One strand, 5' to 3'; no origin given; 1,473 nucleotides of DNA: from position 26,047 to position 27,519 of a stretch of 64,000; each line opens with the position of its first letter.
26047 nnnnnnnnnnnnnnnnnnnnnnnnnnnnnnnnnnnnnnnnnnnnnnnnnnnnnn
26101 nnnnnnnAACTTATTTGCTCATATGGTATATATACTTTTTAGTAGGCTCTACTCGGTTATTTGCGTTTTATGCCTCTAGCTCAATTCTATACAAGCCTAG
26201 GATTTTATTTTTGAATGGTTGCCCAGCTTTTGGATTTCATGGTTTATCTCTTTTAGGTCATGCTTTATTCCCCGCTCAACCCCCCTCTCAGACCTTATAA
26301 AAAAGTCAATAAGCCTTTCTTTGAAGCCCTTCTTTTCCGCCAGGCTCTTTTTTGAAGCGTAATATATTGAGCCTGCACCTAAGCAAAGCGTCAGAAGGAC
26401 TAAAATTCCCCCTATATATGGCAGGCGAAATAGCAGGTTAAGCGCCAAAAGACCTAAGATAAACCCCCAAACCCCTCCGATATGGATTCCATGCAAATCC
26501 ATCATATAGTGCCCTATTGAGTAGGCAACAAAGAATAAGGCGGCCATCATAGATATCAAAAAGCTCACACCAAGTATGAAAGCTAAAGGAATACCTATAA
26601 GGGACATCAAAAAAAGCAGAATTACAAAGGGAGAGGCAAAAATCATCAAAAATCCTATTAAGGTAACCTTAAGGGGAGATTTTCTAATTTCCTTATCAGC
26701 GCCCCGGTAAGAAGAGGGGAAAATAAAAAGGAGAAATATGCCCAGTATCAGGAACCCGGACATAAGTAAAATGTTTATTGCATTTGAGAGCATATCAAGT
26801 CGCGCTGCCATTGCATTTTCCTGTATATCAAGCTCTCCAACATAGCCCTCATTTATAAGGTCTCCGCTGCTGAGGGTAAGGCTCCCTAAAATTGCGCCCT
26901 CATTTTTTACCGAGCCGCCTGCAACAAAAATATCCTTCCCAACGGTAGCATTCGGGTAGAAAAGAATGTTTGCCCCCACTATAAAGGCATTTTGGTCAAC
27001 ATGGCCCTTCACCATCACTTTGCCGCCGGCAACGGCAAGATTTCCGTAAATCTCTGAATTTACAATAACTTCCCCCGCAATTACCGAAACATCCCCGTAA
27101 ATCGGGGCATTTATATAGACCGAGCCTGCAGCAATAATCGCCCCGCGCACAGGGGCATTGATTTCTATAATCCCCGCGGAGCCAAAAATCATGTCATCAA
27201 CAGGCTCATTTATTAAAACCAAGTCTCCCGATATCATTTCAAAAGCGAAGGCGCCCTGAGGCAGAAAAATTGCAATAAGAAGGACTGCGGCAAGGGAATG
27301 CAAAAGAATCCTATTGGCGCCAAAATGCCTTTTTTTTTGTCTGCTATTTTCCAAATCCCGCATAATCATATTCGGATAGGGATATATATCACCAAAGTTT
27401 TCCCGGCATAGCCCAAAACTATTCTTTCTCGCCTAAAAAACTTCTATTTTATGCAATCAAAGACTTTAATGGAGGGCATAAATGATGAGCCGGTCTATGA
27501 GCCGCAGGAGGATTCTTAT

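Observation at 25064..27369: Tandem paralogous membrane-anchored bactofilin-like proteins directly next to the secY-rpl15 cluster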

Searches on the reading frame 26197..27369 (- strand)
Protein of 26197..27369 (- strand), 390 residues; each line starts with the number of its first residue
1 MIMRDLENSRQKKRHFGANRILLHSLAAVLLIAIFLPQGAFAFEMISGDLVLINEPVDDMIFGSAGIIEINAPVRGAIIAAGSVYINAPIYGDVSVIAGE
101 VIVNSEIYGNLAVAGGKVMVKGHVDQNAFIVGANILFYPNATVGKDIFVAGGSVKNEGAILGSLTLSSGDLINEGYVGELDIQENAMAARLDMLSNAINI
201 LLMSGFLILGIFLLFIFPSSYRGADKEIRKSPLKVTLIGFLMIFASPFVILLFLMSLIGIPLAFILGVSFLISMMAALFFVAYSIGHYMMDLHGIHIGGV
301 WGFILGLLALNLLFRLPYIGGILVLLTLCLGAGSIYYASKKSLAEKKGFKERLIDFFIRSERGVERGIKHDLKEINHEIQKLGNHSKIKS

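Call 3: search_protein_families(library=pfam, proteins=[window:26197-27369:-], max_evalue=10)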
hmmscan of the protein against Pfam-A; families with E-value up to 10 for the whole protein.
window:26197-27369:- (390 aa): 2 families
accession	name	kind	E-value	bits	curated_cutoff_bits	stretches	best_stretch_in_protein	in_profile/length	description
PF04519.19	Bactofilin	-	0.036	14.8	27.9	1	67-163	2-96/98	Polymer-forming cytoskeletal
PF01146.22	Caveolin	-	0.93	9.9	25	1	248-305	55-110/133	Caveolin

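Call 5: search_protein_families(library=ncbifam, proteins=[window:26197-27369:-], max_evalue=10)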
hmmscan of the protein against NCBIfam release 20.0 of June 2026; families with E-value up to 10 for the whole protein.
window:26197-27369:- (390 aa): 1 family
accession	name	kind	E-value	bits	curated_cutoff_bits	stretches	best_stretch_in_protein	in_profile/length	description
NF040510.1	avirulen_svx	equivalog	0.41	9.2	625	1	79-193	488-592/601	Svx/AvrXca family virulence/avirulence protein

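Call 6: find_homologous_proteins(query=window:26197-27369:-, max_evalue=0.001)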
Query window:26197-27369:- (390 aa): 13 proteins with E <= 0.001 among 8000 candidates.
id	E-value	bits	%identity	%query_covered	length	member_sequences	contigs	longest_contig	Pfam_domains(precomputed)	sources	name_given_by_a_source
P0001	5.2e-243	824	100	100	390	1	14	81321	PF26514.1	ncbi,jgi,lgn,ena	jgi:hypothetical protein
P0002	7.0e-53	198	35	85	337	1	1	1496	PF26514.1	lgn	-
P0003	3.3e-15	74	27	77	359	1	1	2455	PF26514.1,PF04519.20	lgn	-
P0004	1.1e-14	73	26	73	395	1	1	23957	PF26514.1,PF04519.20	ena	-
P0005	2.5e-14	71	29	74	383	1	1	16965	PF26514.1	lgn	-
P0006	9.5e-14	69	27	77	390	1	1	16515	PF26514.1,PF03961.20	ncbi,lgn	-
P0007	4.2e-12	64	24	83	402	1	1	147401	PF26514.1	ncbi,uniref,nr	ncbi:hypothetical protein [Xanthocytophaga agilis]|uniref:DUF8173 domain-containing protein n=1 Tax=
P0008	1.2e-11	63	25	75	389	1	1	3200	PF26514.1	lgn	-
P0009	3.1e-11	61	27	72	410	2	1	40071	PF26514.1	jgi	-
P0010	9.0e-10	56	26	74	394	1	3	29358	PF26514.1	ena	-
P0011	1.8e-8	52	22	75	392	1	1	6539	PF26514.1,PF04519.20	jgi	-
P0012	4.9e-8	51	25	70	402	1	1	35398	PF26514.1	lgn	-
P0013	8.1e-6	43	23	76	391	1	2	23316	PF26514.1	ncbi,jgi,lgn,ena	-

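Call 11: find_encoding_contigs(protein=window:26197-27369:-, flank=6000, max_places=6)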
Protein window:26197-27369:- (390 aa): 24 contigs read that carry it; 1 place shown.
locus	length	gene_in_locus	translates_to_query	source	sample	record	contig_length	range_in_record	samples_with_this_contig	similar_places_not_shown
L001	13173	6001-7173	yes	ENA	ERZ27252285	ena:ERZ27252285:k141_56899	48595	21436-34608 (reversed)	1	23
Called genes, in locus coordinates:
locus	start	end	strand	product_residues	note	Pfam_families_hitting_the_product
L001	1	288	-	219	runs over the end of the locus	PF01694:Rhomboid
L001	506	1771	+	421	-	PF01467:CTP_transf_like, PF02540:NAD_synthase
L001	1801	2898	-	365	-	PF00348:polyprenyl_synt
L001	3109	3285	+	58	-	-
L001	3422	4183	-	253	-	-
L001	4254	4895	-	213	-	PF00254:FKBP_C, PF22199:FKBP26_IF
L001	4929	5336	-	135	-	-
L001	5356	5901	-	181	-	PF05175:MTS, PF06325:PrmA, PF13489:Methyltransf_23 (weak), PF03602:Cons_hypoth95 (weak), PF13847:Methyltransf_31, PF08241:Methyltransf_11 (weak), PF08242:Methyltransf_12 (weak), PF13649:Methyltransf_25, +2 more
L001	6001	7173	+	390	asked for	PF26514:DUF8173 (weak)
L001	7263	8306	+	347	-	PF26514:DUF8173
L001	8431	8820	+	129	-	PF00828:Ribosomal_L27A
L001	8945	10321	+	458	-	PF10559:Plug_translocon (faint), PF00344:SecY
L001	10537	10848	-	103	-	PF00085:Thioredoxin, PF14595:Thioredoxin_9, PF13098:Thioredoxin_2 (weak), PF13905:Thioredoxin_8 (faint)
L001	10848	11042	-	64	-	PF01194:RNA_pol_N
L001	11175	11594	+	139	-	PF00572:Ribosomal_L13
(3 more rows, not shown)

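Call 19: find_homologous_proteins(query=A1, max_evalue=0.001)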
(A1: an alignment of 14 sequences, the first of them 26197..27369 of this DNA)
Query A1 (14 sequences) (390 aa, profile of the alignment): 105 proteins with E <= 0.001 among 8000 candidates.
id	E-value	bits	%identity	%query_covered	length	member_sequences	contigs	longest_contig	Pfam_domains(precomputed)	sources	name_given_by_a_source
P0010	3.0e-140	485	26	74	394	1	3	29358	PF26514.1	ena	-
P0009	2.1e-137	476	27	72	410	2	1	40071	PF26514.1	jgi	-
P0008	2.5e-137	476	25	75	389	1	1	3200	PF26514.1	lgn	-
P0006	1.5e-136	473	27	77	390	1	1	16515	PF26514.1,PF03961.20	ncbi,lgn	-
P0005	9.2e-130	451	29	74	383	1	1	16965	PF26514.1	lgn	-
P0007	3.7e-120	419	24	83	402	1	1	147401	PF26514.1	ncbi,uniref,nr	ncbi:hypothetical protein [Xanthocytophaga agilis]|uniref:DUF8173 domain-containing protein n=1 Tax=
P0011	2.0e-115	404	22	75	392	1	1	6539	PF26514.1,PF04519.20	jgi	-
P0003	3.4e-105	370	27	77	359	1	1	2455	PF26514.1,PF04519.20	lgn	-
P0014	3.7e-103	363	21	75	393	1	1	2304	PF26514.1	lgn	-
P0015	1.2e-101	358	23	77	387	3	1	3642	PF26514.1,PF04519.20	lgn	-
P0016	5.7e-101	356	23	84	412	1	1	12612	PF26514.1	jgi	jgi:cytoskeletal protein CcmA (bactofilin family)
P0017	1.6e-99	351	24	78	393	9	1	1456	PF26514.1,PF04519.20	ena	-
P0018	1.9e-99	351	24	81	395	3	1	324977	PF26514.1,PF04519.20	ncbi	-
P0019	2.0e-99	351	22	77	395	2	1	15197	PF26514.1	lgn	-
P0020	2.2e-98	348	22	77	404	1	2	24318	PF26514.1,PF04519.20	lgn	-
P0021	2.8e-97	344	20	64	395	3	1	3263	PF26514.1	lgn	-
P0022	3.4e-97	344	21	76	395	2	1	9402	PF26514.1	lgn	-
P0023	4.1e-97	343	21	79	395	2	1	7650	PF26514.1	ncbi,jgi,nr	ncbi:MAG: hypothetical protein OEV74_16395 [Cyclobacteriaceae bacterium]|nr:hypothetical protein [Cy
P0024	2.7e-96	341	23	74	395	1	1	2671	PF26514.1,PF04519.20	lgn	-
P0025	8.2e-96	339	33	38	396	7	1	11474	PF26514.1,PF03961.20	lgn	-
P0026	3.2e-95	337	24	75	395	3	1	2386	PF26514.1,PF04519.20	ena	-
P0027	3.9e-95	337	31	42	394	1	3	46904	PF26514.1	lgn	-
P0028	1.2e-94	335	23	76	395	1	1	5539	PF26514.1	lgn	-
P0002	1.4e-94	335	35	85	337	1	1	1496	PF26514.1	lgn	-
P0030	2.4e-94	334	23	74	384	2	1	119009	PF26514.1,PF04519.20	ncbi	-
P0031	1.2e-93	332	21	83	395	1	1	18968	PF26514.1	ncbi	ncbi:MAG TPA: hypothetical protein VGD40_14750 [Chryseosolibacter sp.]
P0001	8.7e-93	329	100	100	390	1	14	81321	PF26514.1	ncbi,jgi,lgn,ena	jgi:hypothetical protein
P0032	1.2e-92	329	22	76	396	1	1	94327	PF26514.1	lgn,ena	-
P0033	2.9e-92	327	34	40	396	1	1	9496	PF26514.1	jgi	jgi:hypothetical protein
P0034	3.0e-92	327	32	35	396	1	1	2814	PF04519.20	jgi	-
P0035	2.1e-91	325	22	76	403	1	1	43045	PF26514.1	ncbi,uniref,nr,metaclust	ncbi:hypothetical protein C900_02168 [Fulvivirga imtechensis AK7]|uniref:DUF8173 domain-containing p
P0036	2.6e-91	324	22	69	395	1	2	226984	PF26514.1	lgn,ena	-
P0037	4.1e-91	324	24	40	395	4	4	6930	PF26514.1,PF04519.20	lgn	-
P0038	4.2e-90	320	32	39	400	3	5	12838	PF26514.1,PF04519.20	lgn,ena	-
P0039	8.7e-90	319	22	74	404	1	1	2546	PF26514.1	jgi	-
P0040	3.1e-89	317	35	38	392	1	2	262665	PF04519.20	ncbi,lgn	-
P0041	3.3e-89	317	32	38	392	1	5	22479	PF26514.1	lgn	-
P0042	4.7e-89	317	28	72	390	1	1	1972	PF26514.1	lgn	-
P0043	4.9e-88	313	24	77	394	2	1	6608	PF26514.1,PF04519.20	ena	-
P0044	1.1e-87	312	21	77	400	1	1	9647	PF26514.1,PF04519.20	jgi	jgi:cytoskeletal protein CcmA (bactofilin family)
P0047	7.2e-87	310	22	75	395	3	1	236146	PF26514.1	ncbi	-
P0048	1.8e-86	308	23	82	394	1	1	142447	PF26514.1,PF04519.20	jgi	jgi:cytoskeletal protein CcmA (bactofilin family)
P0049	2.7e-86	308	24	77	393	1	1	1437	PF26514.1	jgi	jgi:hypothetical protein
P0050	7.2e-86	306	21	79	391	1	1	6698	PF26514.1,PF04519.20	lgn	-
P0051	3.0e-84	301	25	79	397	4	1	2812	PF26514.1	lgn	-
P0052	5.9e-84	300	26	81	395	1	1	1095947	PF26514.1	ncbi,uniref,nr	ncbi:hypothetical protein SanaruYs_06100 [Chryseotalea sanaruensis]|uniref:DUF8173 domain-containing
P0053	2.5e-82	295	24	76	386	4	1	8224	PF26514.1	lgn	-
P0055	7.7e-82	293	31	77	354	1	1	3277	PF26514.1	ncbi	ncbi:MAG: hypothetical protein QW265_04925 [Candidatus Bathyarchaeia archaeon]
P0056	1.1e-79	286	24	84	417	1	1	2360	PF26514.1,PF04519.20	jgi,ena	-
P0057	1.6e-79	285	23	64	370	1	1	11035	PF26514.1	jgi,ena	jgi:hypothetical protein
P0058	1.2e-78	283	22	75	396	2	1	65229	PF04519.20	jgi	jgi:hypothetical protein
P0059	2.2e-78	282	23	56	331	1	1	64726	PF26514.1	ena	-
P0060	7.0e-78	280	34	35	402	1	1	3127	PF26514.1,PF04519.20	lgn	-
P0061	9.6e-78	280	28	70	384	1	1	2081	PF26514.1,PF04519.20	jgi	jgi:cytoskeletal protein CcmA (bactofilin family)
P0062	1.7e-77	279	26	81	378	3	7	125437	PF26514.1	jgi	jgi:cytoskeletal protein CcmA (bactofilin family)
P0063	3.2e-77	278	23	84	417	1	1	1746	PF26514.1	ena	-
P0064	3.8e-77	278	25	63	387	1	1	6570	PF26514.1,PF03961.20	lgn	-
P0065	6.7e-77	277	23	75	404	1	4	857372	PF26514.1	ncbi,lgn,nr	ncbi:MAG: hypothetical protein HYY50_03460 [Candidatus Kerfeldbacteria bacterium]|nr:hypothetical pr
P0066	1.7e-76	275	29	59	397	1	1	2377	PF26514.1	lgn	-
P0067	4.4e-76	274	24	84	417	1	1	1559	PF26514.1,PF04519.20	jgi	-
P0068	6.2e-76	274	24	82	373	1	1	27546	PF26514.1,PF04519.20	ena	-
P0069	5.8e-75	270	25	80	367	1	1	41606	PF26514.1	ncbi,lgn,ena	-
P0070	4.5e-71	258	26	61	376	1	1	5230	PF26514.1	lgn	-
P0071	1.4e-68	249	26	52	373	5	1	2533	PF26514.1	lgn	-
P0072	1.0e-67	247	21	72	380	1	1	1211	PF26514.1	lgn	-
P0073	1.9e-66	242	25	76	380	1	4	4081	PF26514.1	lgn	-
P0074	2.2e-66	242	34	34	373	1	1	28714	PF26514.1,PF04519.20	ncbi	-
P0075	2.3e-65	239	27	67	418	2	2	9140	PF26514.1,PF04519.20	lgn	-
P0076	5.0e-63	231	21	70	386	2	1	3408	PF26514.1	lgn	-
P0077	7.1e-63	231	22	79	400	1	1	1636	PF26514.1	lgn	-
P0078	2.7e-62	229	24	68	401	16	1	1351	PF26514.1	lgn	-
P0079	4.9e-62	228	29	22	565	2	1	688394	PF04519.20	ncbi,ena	-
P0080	1.3e-61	226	27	33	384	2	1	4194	PF26514.1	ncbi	-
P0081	1.5e-61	226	23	46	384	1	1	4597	PF26514.1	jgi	jgi:cytoskeletal protein CcmA (bactofilin family)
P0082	2.0e-60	223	21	75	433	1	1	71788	PF26514.1,PF04519.20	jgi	jgi:cytoskeletal protein CcmA (bactofilin family)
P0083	2.7e-60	222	24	74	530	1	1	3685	PF26514.1,PF04519.20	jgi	jgi:cytoskeletal protein CcmA (bactofilin family)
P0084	3.4e-59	219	35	76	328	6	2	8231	PF26514.1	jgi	-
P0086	1.5e-53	200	27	37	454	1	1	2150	PF26514.1,PF04519.20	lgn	-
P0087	1.8e-53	200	32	19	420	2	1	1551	PF26514.1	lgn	-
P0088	1.3e-52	197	28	69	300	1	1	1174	PF26514.1,PF04519.20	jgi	jgi:cytoskeletal protein CcmA (bactofilin family)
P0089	2.1e-52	196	26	73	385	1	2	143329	PF26514.1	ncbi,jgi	jgi:hypothetical protein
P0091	9.3e-50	187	26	55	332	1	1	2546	PF26514.1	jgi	jgi:hypothetical protein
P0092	1.1e-48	184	25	60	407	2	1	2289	PF26514.1,PF04519.20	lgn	-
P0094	5.3e-47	178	27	40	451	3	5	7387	PF26514.1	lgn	-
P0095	1.3e-44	170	32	34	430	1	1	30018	PF26514.1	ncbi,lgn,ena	-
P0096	8.4e-43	165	24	65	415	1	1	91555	PF26514.1,PF04519.20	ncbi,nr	ncbi:MAG: hypothetical protein KJZ80_10390 [Hyphomicrobiaceae bacterium]|nr:hypothetical protein [Hy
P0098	1.6e-30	124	25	28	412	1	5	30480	PF26514.1,PF04519.20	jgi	jgi:cytoskeletal protein CcmA (bactofilin family)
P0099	5.4e-26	109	23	21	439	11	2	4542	PF04519.20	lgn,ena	-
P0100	1.3e-24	105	21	66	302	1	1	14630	PF26514.1,PF04519.20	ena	-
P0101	8.2e-22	95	27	59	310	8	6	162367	PF26514.1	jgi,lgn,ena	-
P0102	1.9e-19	88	28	13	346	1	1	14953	PF26514.1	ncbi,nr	ncbi:MAG: hypothetical protein JOZ87_18275 [Chloroflexi bacterium]|nr:hypothetical protein [Chlorofl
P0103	2.5e-16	77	33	17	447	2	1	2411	PF26514.1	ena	-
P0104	8.5e-15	72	30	13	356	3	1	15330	PF26514.1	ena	-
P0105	5.1e-12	63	23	66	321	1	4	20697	PF26514.1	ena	-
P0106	1.0e-10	59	30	24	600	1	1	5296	PF26514.1,PF06271.19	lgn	-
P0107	1.3e-8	52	23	54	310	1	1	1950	PF26514.1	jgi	jgi:hypothetical protein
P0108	1.4e-7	49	-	-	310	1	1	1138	PF26514.1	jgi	jgi:hypothetical protein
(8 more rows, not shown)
